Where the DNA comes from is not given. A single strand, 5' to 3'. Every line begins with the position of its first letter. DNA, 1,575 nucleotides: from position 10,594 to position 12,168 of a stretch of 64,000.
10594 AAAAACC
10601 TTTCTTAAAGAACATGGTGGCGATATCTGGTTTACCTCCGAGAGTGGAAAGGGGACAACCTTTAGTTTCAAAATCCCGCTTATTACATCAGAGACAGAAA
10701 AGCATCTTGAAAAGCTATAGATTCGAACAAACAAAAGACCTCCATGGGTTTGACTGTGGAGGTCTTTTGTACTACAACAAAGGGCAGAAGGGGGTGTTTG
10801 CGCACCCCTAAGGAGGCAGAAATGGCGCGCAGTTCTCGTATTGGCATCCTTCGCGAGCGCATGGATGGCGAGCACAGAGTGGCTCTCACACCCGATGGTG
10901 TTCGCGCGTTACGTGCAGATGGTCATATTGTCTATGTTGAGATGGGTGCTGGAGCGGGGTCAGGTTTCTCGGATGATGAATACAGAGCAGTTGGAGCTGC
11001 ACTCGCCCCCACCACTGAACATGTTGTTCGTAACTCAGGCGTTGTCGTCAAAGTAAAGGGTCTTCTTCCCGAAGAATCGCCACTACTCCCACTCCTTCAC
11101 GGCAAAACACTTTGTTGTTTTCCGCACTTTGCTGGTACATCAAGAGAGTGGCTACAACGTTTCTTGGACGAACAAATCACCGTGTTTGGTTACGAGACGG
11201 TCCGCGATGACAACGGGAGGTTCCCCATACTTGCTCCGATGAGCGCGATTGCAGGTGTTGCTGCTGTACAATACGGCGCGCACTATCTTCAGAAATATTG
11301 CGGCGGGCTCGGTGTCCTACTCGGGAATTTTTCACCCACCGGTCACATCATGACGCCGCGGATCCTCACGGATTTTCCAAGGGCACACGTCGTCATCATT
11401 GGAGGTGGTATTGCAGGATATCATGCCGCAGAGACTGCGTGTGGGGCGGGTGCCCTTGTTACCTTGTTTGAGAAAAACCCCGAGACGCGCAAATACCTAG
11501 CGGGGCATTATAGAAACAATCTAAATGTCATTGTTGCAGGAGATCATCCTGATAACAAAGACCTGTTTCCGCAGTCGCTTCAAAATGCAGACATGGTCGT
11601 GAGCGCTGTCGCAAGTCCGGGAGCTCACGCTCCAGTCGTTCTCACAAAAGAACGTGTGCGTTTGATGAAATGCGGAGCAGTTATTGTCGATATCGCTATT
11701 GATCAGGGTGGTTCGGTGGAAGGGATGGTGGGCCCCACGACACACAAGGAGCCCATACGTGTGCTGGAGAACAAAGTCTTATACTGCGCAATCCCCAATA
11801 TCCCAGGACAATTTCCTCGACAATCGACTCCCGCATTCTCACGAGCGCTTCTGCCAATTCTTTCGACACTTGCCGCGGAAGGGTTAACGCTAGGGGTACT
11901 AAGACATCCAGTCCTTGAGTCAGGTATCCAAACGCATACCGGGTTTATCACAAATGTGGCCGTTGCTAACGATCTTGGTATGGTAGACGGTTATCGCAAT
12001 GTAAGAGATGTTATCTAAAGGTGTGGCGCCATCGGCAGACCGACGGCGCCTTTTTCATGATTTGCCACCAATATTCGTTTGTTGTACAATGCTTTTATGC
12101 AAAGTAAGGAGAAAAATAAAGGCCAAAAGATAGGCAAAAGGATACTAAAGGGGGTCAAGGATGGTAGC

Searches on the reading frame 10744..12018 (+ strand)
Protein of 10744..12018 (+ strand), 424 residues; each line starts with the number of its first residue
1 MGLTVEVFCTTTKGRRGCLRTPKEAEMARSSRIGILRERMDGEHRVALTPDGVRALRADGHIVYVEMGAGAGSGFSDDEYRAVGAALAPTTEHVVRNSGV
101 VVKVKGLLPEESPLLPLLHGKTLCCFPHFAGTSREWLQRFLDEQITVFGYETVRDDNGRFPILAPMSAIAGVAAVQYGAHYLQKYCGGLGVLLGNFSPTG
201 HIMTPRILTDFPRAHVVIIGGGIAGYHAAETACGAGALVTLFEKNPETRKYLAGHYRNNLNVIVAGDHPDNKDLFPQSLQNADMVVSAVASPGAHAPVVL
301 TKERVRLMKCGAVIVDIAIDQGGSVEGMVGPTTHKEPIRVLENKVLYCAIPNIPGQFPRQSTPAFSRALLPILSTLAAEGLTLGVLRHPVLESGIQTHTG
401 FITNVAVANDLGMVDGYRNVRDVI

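Call 63: search_protein_families(library=pfam, proteins=[window:10744-12018:+], max_evalue=0.001)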
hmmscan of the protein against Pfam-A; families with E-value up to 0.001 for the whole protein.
window:10744-12018:+ (424 aa): 8 families
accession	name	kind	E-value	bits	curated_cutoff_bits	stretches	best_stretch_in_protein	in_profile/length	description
PF01262.27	AlaDh_PNT_C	-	2.6e-51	174.5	23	1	174-404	1-213/214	Alanine dehydrogenase/PNT, C-terminal domain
PF05222.21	AlaDh_PNT_N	-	1.5e-36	126.1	30.4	1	34-170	1-136/136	Alanine dehydrogenase/PNT, N-terminal domain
PF07992.20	Pyr_redox_2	-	3.5e-05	23.8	26.1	1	215-247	2-31/291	Pyridine nucleotide-disulphide oxidoreductase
PF03486.20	HI0933_like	-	0.00011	22.2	50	1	215-262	2-49/244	HI0933-like protein Rossmann domain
PF13241.12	NAD_binding_7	-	0.00014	22.9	22.1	1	209-296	3-76/104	Putative NAD(P)-binding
PF02254.24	TrkA_N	-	0.00018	22.2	23.8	1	216-300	1-81/116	TrkA-N domain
PF00890.30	FAD_binding_2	-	0.00036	20.3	20.4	1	215-249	1-35/414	FAD binding domain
PF12831.13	FAD_oxidored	-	0.00064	19.6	27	1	216-246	2-32/416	FAD dependent oxidoreductase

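Call 98: search_protein_families(library=ncbifam, proteins=[window:10744-12018:+], max_evalue=1e-10)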
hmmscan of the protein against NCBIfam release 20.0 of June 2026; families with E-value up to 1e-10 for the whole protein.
window:10744-12018:+ (424 aa): 3 families
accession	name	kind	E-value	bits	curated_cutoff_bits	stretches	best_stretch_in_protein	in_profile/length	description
TIGR00518.1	alaDH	equivalog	2.1e-84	283.6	391.85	1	32-413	2-360/370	alanine dehydrogenase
NF006942.0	PRK09424.1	equivalog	1.1e-39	136.5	383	1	32-379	2-341/510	Re/Si-specific NAD(P)(+) transhydrogenase subunit alpha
TIGR00561.1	pntA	equivalog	2.2e-34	119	444.4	1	32-379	1-340/511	Re/Si-specific NAD(P)(+) transhydrogenase subunit alpha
